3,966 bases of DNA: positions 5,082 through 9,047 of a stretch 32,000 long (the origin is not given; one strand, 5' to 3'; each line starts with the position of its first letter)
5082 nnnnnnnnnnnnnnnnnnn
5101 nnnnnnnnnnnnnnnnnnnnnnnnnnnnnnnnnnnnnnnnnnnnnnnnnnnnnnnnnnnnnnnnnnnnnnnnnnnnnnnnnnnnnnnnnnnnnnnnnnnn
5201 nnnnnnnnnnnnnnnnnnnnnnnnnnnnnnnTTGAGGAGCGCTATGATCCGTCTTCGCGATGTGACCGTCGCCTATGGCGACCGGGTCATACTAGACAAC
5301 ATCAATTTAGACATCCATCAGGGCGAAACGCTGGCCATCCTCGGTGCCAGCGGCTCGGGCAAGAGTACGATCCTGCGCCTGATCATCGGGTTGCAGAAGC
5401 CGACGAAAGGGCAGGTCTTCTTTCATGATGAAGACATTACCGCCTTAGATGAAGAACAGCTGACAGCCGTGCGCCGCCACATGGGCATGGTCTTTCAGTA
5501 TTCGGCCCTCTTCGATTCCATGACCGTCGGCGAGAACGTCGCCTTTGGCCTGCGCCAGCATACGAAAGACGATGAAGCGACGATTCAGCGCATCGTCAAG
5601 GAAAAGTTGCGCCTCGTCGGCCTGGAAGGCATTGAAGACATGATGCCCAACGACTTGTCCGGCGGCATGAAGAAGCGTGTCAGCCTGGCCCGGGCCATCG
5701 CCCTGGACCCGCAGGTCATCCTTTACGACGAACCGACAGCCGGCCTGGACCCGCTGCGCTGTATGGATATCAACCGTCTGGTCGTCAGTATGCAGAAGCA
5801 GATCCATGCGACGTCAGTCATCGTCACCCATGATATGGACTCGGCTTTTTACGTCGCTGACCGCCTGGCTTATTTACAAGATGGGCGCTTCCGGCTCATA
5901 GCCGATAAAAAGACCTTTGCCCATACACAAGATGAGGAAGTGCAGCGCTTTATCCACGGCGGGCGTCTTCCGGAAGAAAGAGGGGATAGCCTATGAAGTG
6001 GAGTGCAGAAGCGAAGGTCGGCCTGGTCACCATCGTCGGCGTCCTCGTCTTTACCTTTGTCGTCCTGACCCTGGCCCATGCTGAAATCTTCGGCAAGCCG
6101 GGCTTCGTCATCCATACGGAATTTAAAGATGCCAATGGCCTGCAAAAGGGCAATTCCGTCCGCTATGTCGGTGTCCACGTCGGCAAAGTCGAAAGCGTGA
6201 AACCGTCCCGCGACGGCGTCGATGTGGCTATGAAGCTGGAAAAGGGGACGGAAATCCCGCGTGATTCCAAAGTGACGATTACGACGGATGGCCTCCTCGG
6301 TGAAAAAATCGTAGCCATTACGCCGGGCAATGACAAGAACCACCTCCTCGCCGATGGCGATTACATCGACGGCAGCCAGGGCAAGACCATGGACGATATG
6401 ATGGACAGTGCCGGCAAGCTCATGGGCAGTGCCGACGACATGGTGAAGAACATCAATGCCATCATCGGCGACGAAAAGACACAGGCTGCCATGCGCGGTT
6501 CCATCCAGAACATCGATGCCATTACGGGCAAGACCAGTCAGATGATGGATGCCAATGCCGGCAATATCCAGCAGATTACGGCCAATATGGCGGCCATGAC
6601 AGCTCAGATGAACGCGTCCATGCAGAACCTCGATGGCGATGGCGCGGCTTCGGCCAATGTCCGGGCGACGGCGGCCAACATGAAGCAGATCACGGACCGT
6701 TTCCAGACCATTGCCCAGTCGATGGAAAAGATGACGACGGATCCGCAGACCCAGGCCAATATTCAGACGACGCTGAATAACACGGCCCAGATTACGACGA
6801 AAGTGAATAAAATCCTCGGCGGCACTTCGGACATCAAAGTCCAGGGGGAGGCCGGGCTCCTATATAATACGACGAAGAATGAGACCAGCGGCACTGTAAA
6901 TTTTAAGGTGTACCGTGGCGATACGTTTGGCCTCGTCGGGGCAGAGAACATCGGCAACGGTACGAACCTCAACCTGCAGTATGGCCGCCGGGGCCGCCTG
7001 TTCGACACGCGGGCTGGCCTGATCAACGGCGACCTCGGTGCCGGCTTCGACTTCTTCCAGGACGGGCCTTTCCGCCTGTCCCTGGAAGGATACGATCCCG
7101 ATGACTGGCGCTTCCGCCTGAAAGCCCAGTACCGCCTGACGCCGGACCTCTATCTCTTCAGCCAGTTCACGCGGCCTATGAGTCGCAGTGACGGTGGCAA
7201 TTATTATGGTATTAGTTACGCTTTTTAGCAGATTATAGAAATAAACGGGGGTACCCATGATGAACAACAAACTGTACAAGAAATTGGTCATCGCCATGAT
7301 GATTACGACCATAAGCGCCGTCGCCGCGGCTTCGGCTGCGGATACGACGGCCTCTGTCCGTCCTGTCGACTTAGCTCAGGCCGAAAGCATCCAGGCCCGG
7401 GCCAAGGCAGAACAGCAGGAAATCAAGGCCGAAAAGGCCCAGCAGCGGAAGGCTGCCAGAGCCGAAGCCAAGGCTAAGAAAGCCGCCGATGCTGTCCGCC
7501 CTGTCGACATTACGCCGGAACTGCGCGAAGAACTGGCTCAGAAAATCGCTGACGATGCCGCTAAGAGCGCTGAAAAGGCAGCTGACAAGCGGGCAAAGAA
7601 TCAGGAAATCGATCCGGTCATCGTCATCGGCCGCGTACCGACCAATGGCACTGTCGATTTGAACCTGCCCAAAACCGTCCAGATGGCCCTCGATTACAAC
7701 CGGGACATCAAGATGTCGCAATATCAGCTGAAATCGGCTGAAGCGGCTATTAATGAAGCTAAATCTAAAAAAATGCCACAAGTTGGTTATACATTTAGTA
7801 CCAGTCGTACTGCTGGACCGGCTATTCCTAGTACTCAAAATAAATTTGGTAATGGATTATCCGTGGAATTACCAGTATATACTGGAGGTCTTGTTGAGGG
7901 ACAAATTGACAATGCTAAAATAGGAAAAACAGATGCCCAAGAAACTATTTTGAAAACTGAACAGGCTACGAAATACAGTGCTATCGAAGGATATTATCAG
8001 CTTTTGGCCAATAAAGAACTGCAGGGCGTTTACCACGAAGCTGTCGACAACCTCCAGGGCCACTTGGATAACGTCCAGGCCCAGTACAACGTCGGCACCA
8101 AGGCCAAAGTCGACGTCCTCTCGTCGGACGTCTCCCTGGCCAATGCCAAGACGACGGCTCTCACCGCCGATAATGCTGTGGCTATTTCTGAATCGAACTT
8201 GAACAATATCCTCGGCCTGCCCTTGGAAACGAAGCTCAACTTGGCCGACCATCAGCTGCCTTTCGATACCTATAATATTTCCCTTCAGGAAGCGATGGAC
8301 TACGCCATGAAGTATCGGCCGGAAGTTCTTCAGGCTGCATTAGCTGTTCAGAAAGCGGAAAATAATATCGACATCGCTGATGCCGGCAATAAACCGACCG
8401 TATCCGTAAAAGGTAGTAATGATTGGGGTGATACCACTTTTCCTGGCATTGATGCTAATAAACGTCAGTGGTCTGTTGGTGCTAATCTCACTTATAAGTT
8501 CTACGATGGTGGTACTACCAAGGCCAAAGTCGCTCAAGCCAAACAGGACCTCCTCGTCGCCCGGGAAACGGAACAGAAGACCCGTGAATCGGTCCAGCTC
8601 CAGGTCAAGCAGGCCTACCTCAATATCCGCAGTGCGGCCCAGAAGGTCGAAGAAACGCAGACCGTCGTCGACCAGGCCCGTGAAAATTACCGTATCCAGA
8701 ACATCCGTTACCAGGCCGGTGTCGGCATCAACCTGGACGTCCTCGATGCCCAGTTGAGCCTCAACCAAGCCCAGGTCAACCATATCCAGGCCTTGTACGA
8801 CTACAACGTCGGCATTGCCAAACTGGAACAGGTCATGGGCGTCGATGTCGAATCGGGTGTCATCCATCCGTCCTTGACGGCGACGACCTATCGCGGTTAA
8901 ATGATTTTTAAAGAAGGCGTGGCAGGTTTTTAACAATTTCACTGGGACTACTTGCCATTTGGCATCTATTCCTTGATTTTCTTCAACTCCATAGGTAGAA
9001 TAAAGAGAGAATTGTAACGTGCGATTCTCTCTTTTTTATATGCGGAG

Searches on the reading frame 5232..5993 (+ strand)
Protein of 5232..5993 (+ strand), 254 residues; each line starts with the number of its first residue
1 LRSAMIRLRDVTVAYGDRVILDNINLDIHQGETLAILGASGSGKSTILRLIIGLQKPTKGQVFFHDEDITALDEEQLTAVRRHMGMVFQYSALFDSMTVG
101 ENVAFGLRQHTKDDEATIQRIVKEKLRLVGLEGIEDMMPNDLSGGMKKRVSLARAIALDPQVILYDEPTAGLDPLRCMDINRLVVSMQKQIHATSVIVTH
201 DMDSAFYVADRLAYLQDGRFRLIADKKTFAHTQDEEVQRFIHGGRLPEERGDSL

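Call 12: search_protein_families(library=pfam, proteins=[window:5232-5993:+], max_evalue=0.001)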
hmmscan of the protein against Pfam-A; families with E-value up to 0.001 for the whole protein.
window:5232-5993:+ (254 aa): 4 families
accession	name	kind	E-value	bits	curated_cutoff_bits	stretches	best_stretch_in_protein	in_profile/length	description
PF00005.33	ABC_tran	-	4e-37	128.3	25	1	21-170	1-137/137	ABC transporter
PF13304.12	AAA_21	-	4e-05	24.2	27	0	35-51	3-19/304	AAA domain, putative AbiEii toxin, Type IV TA system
PF13555.12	AAA_29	-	0.00038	20.6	27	1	25-48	16-39/61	P-loop containing region of AAA domain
PF01580.24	FtsK_SpoIIIE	-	0.00061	19.7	24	0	11-52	18-60/221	FtsK/SpoIIIE family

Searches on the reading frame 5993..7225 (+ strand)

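Call 12: search_protein_families(library=pfam, proteins=[window:5993-7225:+], max_evalue=0.001)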
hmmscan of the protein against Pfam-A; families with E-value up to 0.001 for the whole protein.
window:5993-7225:+ (411 aa): 1 family
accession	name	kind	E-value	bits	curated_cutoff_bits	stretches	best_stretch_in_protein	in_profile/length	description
PF02470.25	MlaD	-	2e-19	70.1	25.1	1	39-112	4-81/81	MlaD protein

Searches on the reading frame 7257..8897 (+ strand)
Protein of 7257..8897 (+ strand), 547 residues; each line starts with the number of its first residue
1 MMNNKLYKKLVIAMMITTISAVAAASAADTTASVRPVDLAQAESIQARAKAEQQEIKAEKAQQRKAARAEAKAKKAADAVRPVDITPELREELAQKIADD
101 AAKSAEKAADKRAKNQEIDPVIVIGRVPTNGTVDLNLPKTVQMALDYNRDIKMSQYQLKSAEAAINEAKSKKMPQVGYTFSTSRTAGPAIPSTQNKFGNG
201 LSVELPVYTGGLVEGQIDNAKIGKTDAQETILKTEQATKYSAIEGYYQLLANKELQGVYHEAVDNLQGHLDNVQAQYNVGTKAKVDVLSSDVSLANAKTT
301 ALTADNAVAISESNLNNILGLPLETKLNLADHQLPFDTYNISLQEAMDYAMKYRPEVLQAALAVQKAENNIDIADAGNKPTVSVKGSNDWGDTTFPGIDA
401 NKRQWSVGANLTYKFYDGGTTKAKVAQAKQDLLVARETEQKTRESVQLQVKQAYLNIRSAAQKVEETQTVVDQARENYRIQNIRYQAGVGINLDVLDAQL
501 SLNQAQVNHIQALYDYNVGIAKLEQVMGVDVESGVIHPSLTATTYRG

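Call 12: search_protein_families(library=pfam, proteins=[window:7257-8897:+], max_evalue=0.001)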
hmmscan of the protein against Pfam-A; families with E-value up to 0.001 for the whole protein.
window:7257-8897:+ (547 aa): 1 family
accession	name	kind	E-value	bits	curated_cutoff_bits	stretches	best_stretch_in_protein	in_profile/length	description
PF02321.23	OEP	-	8.6e-64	215.2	22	2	343-528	1-187/187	Outer membrane efflux protein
